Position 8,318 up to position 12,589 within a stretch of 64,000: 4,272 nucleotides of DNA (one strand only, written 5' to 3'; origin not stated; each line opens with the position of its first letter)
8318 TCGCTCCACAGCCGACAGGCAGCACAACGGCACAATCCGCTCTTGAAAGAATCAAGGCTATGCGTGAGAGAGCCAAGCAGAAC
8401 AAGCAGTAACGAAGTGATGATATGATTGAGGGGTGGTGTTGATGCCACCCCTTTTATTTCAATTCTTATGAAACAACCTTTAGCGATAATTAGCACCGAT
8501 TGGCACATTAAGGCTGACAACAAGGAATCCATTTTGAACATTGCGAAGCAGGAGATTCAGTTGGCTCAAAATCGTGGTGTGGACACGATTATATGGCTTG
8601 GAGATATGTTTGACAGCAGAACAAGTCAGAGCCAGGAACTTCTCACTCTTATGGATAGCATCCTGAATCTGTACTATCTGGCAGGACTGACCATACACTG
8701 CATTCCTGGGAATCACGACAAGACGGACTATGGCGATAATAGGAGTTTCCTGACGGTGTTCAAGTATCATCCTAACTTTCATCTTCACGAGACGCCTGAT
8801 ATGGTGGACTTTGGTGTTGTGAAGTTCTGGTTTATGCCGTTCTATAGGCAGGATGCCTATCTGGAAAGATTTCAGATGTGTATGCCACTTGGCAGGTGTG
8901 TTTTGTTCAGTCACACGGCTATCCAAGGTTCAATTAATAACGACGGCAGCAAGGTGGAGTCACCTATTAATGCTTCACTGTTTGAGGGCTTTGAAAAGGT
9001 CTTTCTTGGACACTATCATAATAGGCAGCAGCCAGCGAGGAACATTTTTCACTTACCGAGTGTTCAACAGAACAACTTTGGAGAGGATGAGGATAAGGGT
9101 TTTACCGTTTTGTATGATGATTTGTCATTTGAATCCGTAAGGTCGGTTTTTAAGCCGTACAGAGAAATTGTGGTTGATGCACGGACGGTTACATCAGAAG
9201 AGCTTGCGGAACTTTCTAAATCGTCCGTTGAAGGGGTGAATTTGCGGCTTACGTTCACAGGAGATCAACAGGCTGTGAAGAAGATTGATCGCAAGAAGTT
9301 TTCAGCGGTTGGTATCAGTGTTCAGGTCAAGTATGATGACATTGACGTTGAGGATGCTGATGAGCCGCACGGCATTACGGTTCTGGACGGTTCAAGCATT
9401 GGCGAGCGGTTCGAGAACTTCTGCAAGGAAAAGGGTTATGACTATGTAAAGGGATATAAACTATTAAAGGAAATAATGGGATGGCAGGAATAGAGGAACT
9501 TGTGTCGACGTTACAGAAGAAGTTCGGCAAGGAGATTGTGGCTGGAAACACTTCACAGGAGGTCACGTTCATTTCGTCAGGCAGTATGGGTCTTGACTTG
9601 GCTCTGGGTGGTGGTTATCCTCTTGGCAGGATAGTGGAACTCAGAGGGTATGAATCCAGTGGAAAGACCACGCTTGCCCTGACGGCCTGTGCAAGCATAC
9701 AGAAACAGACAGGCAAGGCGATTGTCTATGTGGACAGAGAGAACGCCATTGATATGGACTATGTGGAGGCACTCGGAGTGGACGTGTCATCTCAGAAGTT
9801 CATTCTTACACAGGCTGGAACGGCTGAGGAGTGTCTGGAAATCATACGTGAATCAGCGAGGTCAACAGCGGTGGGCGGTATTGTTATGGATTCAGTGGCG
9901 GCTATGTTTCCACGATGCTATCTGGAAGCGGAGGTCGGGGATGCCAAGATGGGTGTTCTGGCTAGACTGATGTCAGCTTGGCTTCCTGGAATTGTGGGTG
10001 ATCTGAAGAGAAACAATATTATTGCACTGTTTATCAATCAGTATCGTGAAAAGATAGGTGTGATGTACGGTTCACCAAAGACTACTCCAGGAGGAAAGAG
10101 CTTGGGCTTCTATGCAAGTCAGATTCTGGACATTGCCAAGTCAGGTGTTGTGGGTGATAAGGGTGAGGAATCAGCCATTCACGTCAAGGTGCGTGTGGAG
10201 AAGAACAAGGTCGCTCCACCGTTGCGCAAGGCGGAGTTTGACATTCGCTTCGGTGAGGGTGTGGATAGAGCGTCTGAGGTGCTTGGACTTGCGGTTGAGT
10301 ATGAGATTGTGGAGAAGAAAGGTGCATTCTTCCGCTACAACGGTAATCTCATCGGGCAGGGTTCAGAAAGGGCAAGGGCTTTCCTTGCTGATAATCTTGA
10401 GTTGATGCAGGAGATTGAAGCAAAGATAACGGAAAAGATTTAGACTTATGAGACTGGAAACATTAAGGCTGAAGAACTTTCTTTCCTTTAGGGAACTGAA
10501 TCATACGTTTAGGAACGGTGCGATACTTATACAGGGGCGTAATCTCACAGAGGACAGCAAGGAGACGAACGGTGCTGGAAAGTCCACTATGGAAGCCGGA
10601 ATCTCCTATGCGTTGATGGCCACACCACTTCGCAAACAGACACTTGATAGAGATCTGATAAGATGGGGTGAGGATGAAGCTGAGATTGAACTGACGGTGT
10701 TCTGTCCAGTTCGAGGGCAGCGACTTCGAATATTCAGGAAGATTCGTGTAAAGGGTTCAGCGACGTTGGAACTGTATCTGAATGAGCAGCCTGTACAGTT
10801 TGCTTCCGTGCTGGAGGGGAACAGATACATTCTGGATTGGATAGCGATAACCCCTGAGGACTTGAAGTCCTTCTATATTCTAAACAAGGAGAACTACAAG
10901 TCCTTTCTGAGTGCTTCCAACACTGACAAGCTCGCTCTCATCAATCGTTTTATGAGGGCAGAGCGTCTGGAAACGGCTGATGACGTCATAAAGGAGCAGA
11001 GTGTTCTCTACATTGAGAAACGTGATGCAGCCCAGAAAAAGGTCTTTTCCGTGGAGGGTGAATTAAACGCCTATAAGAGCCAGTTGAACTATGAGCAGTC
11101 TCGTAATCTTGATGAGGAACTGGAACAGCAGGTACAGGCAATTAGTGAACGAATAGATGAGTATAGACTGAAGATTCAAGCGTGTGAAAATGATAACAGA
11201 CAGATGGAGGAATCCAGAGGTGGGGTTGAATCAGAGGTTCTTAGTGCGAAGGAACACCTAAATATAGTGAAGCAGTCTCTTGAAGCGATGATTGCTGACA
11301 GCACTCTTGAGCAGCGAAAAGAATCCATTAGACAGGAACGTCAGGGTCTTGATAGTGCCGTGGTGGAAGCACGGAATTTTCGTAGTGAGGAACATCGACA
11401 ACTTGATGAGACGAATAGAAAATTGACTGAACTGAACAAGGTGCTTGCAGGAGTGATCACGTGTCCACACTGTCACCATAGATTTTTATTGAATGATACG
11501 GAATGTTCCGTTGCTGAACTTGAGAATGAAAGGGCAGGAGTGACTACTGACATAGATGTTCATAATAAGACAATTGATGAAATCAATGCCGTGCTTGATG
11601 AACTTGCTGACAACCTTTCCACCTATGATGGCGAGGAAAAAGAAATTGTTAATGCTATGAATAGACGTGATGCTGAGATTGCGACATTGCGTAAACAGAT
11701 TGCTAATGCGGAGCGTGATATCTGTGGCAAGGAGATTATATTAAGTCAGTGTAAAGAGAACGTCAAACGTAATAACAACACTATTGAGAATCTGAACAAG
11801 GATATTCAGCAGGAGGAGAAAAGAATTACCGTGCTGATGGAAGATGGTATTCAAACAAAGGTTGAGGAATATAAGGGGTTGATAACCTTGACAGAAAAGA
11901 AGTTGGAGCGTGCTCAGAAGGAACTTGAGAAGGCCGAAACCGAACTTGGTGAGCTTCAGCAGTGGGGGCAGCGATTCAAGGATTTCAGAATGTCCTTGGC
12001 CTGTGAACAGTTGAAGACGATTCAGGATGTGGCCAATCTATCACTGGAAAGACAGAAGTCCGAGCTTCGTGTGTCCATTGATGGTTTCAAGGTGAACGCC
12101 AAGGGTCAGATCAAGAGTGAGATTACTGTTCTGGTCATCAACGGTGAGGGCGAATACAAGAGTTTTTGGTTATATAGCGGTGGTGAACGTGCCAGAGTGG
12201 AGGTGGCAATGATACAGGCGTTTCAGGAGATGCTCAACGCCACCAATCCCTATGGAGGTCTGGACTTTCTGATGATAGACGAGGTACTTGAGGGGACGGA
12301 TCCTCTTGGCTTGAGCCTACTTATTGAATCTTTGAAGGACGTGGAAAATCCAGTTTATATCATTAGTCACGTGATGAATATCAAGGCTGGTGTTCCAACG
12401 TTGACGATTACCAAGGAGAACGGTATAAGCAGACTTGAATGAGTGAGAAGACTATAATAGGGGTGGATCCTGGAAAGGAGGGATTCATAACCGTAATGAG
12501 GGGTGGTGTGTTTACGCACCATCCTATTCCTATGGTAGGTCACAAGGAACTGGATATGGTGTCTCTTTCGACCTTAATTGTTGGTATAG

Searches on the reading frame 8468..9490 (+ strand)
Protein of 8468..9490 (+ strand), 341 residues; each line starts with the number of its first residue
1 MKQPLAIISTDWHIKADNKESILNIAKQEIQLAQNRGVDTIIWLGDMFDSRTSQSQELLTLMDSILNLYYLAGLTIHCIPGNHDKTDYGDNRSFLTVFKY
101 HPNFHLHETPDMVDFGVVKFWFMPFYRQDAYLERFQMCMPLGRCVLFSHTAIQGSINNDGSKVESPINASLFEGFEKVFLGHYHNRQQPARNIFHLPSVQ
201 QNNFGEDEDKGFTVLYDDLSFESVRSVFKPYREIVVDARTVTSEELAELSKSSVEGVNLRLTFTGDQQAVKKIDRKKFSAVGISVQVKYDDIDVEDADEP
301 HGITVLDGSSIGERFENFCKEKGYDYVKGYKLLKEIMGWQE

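Call 83: search_protein_families(library=phrogs, proteins=[window:8468-9490:+], max_evalue=0.001)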
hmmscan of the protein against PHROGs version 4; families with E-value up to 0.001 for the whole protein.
window:8468-9490:+ (341 aa): 3 families
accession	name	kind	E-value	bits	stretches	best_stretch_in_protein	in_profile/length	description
phrog_100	-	DNA, RNA and nucleotide metabolism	6.1e-44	151.7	1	6-329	31-360/989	SbcD-like subunit of palindrome specific endonuclease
phrog_1649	-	other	1.9e-07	31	1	8-92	40-112/308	metallo-phosphoesterase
phrog_547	-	other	2.8e-06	27.6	1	39-122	74-144/245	phosphoesterase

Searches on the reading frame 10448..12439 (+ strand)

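Call 83: search_protein_families(library=phrogs, proteins=[window:10448-12439:+], max_evalue=0.001)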
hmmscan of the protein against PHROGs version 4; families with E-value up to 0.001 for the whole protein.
window:10448-12439:+ (664 aa): 3 families
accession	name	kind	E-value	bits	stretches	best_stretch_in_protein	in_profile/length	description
phrog_77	-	DNA, RNA and nucleotide metabolism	5.4e-58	198.3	1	1-664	296-953/967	SbcC-like subunit of palindrome specific endonuclease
phrog_21388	-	DNA, RNA and nucleotide metabolism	3.1e-10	41.2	1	2-112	3-113/126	exonuclease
phrog_4704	-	tail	0.00012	21.9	1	348-513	47-182/625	tail length tape measure protein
